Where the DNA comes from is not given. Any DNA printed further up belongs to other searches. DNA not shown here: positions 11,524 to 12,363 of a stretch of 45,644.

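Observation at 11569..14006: ABC/SMC-type ATPase translationally coupled to a 179-aa mini PD-(D/E)XK-like protein: candidate undescribed two-gene defence cassette, bracketed by inverted repeat elements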

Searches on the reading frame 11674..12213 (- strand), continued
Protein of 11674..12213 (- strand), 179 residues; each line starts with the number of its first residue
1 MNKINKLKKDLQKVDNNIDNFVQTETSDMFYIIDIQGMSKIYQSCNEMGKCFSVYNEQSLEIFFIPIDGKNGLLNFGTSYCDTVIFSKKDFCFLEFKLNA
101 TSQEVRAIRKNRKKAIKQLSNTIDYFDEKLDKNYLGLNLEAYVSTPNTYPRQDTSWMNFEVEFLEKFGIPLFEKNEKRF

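Call 54: search_solved_structures(query=A3, max_evalue=10, show_alignments=2)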
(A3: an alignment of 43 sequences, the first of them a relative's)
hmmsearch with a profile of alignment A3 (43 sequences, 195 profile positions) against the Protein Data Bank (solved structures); distinct sequences matched with E-value up to 10: 1.
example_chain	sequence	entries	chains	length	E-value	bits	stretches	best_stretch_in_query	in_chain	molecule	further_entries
1mky_A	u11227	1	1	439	1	11.9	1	56-99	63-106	Probable GTP-binding protein engA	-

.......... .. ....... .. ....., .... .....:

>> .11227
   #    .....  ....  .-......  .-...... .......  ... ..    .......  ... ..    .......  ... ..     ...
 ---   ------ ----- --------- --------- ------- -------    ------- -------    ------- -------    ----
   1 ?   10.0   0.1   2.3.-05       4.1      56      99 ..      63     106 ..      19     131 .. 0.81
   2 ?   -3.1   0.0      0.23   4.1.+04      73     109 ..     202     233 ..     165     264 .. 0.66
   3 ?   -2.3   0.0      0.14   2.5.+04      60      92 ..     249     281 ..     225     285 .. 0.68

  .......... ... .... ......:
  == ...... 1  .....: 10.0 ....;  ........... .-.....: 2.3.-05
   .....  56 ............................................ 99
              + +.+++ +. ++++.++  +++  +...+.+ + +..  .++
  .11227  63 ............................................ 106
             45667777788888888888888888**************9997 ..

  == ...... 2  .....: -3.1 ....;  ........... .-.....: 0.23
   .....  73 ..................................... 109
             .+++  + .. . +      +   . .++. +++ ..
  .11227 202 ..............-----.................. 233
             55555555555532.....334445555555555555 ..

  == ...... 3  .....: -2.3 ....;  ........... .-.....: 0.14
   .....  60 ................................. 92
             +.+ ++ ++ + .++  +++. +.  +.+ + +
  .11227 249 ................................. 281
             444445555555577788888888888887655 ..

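Call 56: find_related_loci(query=A3, collection=viral_contigs, flank=8000)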
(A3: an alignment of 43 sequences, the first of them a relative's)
Query A3 (179 aa) in viral_contigs; peptide patterns used: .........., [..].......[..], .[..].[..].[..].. (x = any residue, [..] = any of these).
163 stretches matched a pattern, but none encodes a relative of the query by tblastn (E <= 1e-3).

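Call 57: search_dna_similar(query=window:11674-12213:-, collection=plasmids, mode=protein, max_evalue=0.001)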
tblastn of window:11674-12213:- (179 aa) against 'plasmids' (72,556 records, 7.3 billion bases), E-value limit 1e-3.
No match.

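Call 58: search_dna_similar(query=window:11674-12213:-, collection=phages, mode=protein, max_evalue=0.001)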
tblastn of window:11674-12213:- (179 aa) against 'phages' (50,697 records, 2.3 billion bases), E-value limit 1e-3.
No match.

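Call 59: search_protein_representatives(alignment_id=A3)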
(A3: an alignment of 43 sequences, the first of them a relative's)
Query: 43 sequences, 195 profile positions. Proteins with E-value up to 0.001 (for the whole library): 449; up to 1e-10: 206; up to 1e-30: 42. The best 150 are listed.
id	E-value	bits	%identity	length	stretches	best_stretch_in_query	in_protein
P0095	1.6e-71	256.1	-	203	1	1-194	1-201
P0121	1.7e-68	246.2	-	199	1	1-194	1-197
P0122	4.9e-67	241.5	-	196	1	1-194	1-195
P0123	3.2e-65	235.6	-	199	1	1-195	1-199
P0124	1.9e-62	226.5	-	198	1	1-194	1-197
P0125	1.4e-61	223.6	-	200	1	1-194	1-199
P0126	1.8e-61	223.3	-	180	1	1-194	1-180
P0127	3.5e-60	219.1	-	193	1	1-194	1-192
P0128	8.6e-60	217.8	-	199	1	1-195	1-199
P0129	1.5e-59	217.0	-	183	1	1-195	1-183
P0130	2.8e-59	216.2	-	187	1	1-194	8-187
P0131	3.2e-58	212.7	-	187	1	1-180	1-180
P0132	1.9e-57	210.2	-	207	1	1-194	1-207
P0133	1.1e-56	207.7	-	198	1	1-194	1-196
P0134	1.4e-56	207.4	-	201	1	1-194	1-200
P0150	1.4e-37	145.4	-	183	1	61-194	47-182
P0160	3.8e-31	124.3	-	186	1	35-194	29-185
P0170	2.2e-25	105.5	-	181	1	61-194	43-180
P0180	1.1e-21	93.5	-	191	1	43-194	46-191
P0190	7.7e-20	87.5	-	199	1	36-194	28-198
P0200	9.8e-19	83.9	-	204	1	58-193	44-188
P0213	8.2e-17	77.6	-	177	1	57-194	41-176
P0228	2.0e-15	73.1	-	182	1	49-192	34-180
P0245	3.1e-14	69.2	-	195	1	62-194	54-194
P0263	7.4e-13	64.7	-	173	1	47-194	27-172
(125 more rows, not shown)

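Call 60: search_protein_families(library=padloc, proteins=[P0150, P0160, P0170, P0180, P0190, P0200, P0213, P0228, P0245, P0263], max_evalue=0.00001)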
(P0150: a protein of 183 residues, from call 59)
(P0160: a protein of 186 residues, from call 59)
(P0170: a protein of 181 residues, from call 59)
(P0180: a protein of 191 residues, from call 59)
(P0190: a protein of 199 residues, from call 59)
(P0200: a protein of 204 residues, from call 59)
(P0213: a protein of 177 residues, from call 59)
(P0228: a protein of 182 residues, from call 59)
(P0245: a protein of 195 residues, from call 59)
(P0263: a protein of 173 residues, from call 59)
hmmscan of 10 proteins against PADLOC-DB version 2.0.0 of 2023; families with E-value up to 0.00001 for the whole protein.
P0150 (183 aa): 2 families
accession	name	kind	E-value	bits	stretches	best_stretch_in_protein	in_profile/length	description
PDLC04563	PDC-M29B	-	3.3e-16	57.9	1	27-177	15-158/164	-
PDLC04564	PDC-M29B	-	1.3e-07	29.7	1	25-132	12-112/162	-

P0160 (186 aa): 1 family
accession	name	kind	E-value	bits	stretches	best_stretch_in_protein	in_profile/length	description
PDLC04563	PDC-M29B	-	5.8e-09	34.3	1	24-150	9-130/164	-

P0170 (181 aa): 1 family
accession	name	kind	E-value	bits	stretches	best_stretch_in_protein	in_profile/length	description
PDLC04563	PDC-M29B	-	3.7e-10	38.2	1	30-168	23-151/164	-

P0180 (191 aa): 1 family
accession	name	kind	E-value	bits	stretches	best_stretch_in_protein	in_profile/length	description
PDLC04563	PDC-M29B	-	2.7e-07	28.9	1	60-151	44-132/164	-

P0190 (199 aa): 0 families

P0200 (204 aa): 1 family
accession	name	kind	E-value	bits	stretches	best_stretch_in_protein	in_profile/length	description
PDLC04563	PDC-M29B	-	6.5e-15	53.6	1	19-185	9-159/164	-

P0213 (177 aa): 2 families
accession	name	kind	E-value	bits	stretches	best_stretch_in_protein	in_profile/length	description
PDLC04563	PDC-M29B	-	2e-22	78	1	22-168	13-155/164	-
PDLC04564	PDC-M29B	-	1.3e-10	39.5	1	25-134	15-121/162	-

P0228 (182 aa): 1 family
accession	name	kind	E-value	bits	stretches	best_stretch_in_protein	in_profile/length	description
PDLC04563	PDC-M29B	-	1.3e-09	36.4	1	55-174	43-155/164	-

P0245 (195 aa): 1 family
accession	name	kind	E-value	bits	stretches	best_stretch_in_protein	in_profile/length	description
PDLC04563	PDC-M29B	-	5.1e-10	37.7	1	23-137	9-110/164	-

P0263 (173 aa): 2 families
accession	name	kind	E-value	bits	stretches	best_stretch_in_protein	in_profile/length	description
PDLC04563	PDC-M29B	-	5.5e-18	63.6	1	16-133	9-128/164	-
PDLC04564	PDC-M29B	-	9.4e-06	23.6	0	50-129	42-120/162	-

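Call 100: find_encoding_contigs(protein=P0086, flank=8000, max_places=1)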
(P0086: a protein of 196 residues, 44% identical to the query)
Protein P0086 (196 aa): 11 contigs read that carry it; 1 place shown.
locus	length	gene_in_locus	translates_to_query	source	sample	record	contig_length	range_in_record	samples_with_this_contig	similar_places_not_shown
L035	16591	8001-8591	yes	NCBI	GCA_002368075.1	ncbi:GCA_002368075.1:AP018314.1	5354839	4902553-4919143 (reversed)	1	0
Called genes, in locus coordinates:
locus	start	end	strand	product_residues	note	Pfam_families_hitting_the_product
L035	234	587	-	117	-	-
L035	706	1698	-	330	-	PF02912:Phe_tRNA-synt_N, PF01409:tRNA-synt_2d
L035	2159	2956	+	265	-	PF01975:SurE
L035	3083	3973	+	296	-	PF23023:Anti-Pycsar_Apyc1, PF12706:Lactamase_B_2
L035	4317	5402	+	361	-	PF06574:FAD_syn, PF01687:Flavokinase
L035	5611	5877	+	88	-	PF20030:bpMoxR (weak), PF07726:AAA_3 (weak)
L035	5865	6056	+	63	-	-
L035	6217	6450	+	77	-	PF17863:AAA_lid_2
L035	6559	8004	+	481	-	PF13175:AAA_15, PF13304:AAA_21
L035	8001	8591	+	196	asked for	-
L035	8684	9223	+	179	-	PF09626:DHC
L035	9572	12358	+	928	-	PF07517:SecA_DEAD, PF00270:DEAD (faint), PF01043:SecA_PP_bind, PF21090:P-loop_SecA, PF07516:SecA_SW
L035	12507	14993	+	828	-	PF02384:N6_Mtase, PF01420:Methylase_S (weak)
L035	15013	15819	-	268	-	-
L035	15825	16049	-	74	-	PF13560:HTH_31, PF12844:HTH_19, PF01381:HTH_3, PF13443:HTH_26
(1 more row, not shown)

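Call 101: find_encoding_contigs(protein=P0104, flank=8000, max_places=1)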
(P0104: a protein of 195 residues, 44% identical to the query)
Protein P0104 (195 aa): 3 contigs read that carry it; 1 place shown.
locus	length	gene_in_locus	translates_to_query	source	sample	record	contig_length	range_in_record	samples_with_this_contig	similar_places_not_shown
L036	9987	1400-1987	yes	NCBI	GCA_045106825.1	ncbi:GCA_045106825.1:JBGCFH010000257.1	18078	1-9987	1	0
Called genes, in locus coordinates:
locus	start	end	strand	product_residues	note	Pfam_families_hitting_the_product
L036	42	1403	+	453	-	PF13175:AAA_15, PF13304:AAA_21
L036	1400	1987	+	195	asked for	-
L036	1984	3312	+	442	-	PF21377:MurD_N, PF21799:MurD-like_N (weak), PF08245:Mur_ligase_M, PF02875:Mur_ligase_C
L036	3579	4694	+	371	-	PF01098:FTSW_RODA_SPOVE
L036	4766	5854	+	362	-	PF03033:Glyco_transf_28, PF04101:Glyco_tran_28_C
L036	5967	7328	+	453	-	PF01225:Mur_ligase, PF08245:Mur_ligase_M, PF02875:Mur_ligase_C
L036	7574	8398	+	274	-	-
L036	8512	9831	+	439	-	PF14450:FtsA (weak), PF02491:SHS2_FTSA, PF11104:PilM_2 (weak), PF06277:EutA (weak), PF06723:MreB_Mbl, PF14450:FtsA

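Call 102: find_encoding_contigs(protein=P0034, flank=8000, max_places=1)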
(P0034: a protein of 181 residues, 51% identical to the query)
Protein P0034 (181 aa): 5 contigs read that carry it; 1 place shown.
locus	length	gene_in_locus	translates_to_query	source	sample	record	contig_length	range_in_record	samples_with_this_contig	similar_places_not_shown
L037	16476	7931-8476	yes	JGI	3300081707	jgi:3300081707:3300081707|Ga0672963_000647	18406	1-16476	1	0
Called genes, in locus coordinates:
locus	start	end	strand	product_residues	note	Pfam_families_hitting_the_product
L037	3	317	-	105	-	?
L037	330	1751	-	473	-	PF13506:Glyco_transf_21, PF00535:Glycos_transf_2, PF10111:Glyco_tranf_2_2, PF13641:Glyco_tranf_2_3, PF13632:Glyco_trans_2_3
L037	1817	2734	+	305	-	PF01370:Epimerase, PF08338:DUF1731 (weak)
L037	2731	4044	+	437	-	PF25984:BSH_YknX (weak)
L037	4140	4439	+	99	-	-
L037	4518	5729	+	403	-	PF00162:PGK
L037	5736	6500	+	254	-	PF01026:TatD_DNase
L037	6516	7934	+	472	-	PF13175:AAA_15, PF13304:AAA_21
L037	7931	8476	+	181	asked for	-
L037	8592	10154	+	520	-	PF13091:PLDc_2, PF04851:ResIII (faint), PF09565:RE_NgoFVII (weak), PF00176:SNF2-rel_dom (weak), PF00270:DEAD (faint), PF00176:SNF2-rel_dom (weak)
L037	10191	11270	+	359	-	PF02086:MethyltransfD12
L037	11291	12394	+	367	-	-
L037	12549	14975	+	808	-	PF20473:MmeI_Mtase, PF07669:Eco57I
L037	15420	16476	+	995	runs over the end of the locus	?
